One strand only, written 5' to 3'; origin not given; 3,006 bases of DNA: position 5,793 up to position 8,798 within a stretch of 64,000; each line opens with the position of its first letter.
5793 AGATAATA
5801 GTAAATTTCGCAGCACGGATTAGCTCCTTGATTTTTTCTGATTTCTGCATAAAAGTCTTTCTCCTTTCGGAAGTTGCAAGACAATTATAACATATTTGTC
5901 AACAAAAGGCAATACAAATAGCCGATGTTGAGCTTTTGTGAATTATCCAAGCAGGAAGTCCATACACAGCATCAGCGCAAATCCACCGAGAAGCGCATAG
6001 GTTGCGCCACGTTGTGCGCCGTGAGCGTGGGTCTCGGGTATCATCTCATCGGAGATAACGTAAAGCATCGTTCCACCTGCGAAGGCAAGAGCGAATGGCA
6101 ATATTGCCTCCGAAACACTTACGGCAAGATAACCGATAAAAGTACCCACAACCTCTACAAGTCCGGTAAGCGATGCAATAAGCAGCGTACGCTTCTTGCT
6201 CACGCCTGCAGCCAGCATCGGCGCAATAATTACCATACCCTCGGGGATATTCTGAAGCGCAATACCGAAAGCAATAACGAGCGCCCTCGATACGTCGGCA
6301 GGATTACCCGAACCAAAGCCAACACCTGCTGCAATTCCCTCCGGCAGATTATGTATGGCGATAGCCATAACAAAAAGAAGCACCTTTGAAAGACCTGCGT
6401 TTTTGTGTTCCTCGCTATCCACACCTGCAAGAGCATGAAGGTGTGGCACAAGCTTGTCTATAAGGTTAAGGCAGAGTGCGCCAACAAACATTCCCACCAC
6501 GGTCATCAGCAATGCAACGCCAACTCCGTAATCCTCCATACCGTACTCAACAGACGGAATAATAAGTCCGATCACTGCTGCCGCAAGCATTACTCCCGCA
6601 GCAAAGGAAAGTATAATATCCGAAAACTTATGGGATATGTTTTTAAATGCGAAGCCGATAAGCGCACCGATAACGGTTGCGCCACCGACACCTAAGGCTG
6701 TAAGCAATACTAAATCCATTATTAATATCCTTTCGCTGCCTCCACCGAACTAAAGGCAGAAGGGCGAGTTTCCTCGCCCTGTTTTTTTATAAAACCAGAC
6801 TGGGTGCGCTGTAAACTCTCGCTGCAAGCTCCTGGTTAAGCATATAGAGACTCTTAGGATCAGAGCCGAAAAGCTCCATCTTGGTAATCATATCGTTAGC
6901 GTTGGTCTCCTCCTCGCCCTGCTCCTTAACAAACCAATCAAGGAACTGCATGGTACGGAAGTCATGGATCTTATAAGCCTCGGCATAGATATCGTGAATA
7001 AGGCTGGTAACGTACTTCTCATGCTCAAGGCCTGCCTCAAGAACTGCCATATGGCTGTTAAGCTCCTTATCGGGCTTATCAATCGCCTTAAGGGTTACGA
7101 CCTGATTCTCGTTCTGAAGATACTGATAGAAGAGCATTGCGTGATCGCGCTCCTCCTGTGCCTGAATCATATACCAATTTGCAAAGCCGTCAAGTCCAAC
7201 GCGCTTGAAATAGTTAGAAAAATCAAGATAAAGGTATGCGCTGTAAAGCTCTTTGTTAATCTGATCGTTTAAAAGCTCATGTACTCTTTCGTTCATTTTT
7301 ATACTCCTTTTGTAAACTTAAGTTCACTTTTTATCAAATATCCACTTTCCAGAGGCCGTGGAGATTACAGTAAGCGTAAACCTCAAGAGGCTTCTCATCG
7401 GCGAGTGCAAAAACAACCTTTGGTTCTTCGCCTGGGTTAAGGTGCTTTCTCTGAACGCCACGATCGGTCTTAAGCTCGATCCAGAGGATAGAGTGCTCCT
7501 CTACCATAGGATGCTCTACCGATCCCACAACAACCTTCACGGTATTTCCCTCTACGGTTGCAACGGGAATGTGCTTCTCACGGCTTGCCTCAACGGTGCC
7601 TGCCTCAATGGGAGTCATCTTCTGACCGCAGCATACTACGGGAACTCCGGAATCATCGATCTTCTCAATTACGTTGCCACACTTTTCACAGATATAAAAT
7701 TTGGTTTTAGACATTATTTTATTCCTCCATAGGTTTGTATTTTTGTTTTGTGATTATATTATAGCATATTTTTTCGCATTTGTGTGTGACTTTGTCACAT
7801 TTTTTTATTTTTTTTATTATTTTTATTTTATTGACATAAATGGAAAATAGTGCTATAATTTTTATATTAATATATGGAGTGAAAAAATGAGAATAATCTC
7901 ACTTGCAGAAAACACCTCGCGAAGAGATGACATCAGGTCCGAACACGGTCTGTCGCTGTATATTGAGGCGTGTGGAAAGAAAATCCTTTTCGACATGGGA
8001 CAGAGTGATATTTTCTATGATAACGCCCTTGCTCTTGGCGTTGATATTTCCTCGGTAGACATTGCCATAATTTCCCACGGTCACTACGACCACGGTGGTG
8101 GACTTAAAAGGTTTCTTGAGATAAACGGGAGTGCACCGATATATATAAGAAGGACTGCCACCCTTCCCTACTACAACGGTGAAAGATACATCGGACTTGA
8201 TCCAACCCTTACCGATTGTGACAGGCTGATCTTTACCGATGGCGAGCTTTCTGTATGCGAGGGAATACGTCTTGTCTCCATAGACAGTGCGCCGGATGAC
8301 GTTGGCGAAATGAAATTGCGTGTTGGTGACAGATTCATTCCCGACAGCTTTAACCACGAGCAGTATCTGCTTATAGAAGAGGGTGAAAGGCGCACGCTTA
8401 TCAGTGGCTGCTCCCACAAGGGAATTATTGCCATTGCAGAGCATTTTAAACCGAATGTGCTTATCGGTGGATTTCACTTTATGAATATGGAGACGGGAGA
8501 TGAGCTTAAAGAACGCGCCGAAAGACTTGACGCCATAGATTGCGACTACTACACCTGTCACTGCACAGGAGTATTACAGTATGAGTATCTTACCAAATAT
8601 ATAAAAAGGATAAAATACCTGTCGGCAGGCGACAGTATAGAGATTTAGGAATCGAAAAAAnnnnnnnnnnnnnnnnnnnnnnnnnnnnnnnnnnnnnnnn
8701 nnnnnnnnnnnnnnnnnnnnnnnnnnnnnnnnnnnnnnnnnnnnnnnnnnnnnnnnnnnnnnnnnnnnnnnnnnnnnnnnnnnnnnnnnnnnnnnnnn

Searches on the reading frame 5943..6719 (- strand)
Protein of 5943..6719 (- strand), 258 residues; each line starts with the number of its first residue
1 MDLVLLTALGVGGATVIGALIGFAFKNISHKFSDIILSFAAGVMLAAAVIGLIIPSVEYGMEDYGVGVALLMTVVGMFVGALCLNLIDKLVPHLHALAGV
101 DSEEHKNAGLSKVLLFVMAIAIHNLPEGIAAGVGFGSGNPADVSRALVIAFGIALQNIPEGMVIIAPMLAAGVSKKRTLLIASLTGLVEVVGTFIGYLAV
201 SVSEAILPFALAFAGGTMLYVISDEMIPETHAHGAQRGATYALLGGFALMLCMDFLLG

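Call 5: search_protein_families(library=pfam, proteins=[window:5943-6719:-])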
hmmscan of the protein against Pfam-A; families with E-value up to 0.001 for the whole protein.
window:5943-6719:- (258 aa): 1 family
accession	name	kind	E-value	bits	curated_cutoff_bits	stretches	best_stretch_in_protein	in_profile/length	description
PF02535.28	Zip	-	4.1e-26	92.4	35.1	2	107-253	172-322/323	ZIP Zinc transporter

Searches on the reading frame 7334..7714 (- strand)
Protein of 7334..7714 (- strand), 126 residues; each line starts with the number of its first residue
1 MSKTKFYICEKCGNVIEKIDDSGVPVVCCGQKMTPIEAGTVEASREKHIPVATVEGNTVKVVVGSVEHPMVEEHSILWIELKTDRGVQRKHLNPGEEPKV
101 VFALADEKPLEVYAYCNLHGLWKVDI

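Call 5: search_protein_families(library=pfam, proteins=[window:7334-7714:-])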
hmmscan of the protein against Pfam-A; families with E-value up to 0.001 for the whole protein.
window:7334-7714:- (126 aa): 2 families
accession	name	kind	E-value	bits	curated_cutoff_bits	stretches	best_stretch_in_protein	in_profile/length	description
PF01880.24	Desulfoferrodox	-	1.4e-21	77.3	22.2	1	41-124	2-97/98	Desulfoferrodoxin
PF06397.17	Desulfoferrod_N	-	9.9e-07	28.7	23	1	5-34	5-34/36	Desulfoferrodoxin, N-terminal domain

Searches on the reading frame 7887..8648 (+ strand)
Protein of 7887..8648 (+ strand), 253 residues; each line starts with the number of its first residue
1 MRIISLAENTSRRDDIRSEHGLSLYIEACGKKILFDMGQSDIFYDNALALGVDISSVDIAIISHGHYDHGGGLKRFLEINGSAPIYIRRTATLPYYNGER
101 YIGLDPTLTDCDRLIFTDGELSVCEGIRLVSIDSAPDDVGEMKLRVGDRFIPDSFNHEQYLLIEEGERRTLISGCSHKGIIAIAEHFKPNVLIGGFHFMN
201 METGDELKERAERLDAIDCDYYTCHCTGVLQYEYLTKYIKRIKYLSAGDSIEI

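Call 5: search_protein_families(library=pfam, proteins=[window:7887-8648:+])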
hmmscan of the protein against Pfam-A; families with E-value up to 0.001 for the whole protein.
window:7887-8648:+ (253 aa): 2 families
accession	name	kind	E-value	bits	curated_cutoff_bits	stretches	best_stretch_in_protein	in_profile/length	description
PF00753.33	Lactamase_B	-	5.2e-13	49.8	22.7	1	21-211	6-185/196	Metallo-beta-lactamase superfamily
PF12706.13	Lactamase_B_2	-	0.00063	19.8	27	1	34-88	4-63/200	Beta-lactamase superfamily domain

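Call 19: search_protein_families(library=ncbifam, proteins=[window:7887-8645:+], max_evalue=0.01)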
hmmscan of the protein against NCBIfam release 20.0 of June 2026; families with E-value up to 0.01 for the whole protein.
window:7887-8645:+ (253 aa): 17 families
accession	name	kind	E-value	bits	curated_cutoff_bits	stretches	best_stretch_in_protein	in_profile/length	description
NF002553.0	PRK02113.1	equivalog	2e-05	24.1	386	1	15-76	31-86/252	MBL fold metallo-hydrolase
NF033185.1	B3_Acin_new2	exception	2.1e-05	23.8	625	1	21-78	50-111/285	putative subclass B3 metallo-beta-lactamase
NF000427.2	blaCAU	exception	0.0001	21.7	500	1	42-92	51-100/262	CAU/MBL1b family subclass B3 metallo-beta-lactamase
NF041257.1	GntH_guanitoxin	equivalog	0.00013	20.9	333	1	11-76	21-87/374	guanitoxin biosynthesis MBL fold metallo-hydrolase GntH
NF033184.1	B3_Acin_new1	exception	0.00015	21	580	1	19-82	46-113/283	putative subclass B3 metallo-beta-lactamase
NF045699.1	AHLLactAiiA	equivalog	0.00033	19.9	375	1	32-131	71-165/251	quorum-quenching N-acyl homoserine lactonase AiiA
NF008580.0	PRK11539.1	equivalog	0.00065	18.2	969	1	19-87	511-584/758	ComEC family protein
NF033105.1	bla_subclass_B3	equivalog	0.00071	18.9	240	1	43-79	48-84/257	subclass B3 metallo-beta-lactamase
TIGR02651.1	RNase_Z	equivalog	0.0014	17.8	292.95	1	23-78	20-73/302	ribonuclease Z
NF012229.1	bla_class_B_core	domain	0.0016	18.7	100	1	25-90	19-83/139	metallo-beta-lactamase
NF008887.0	PRK11921.1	equivalog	0.0017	17.2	635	1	46-90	61-105/396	anaerobic nitric oxide reductase flavorubredoxin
NF000801.0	PRK00055.1-3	equivalog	0.002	17.2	252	1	21-78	20-75/307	ribonuclease Z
NF047893.1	blaSAM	exception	0.0022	17.4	550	1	41-92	87-137/295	SAM family subclass B3 metallo-beta-lactamase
NF000469.2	CAR_gen_B3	exception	0.0026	16.8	500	1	41-75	97-131/311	CAR family subclass B3 metallo-beta-lactamase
NF003954.0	PRK05452.1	equivalog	0.0041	16.1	711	1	46-91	61-106/479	anaerobic nitric oxide reductase flavorubredoxin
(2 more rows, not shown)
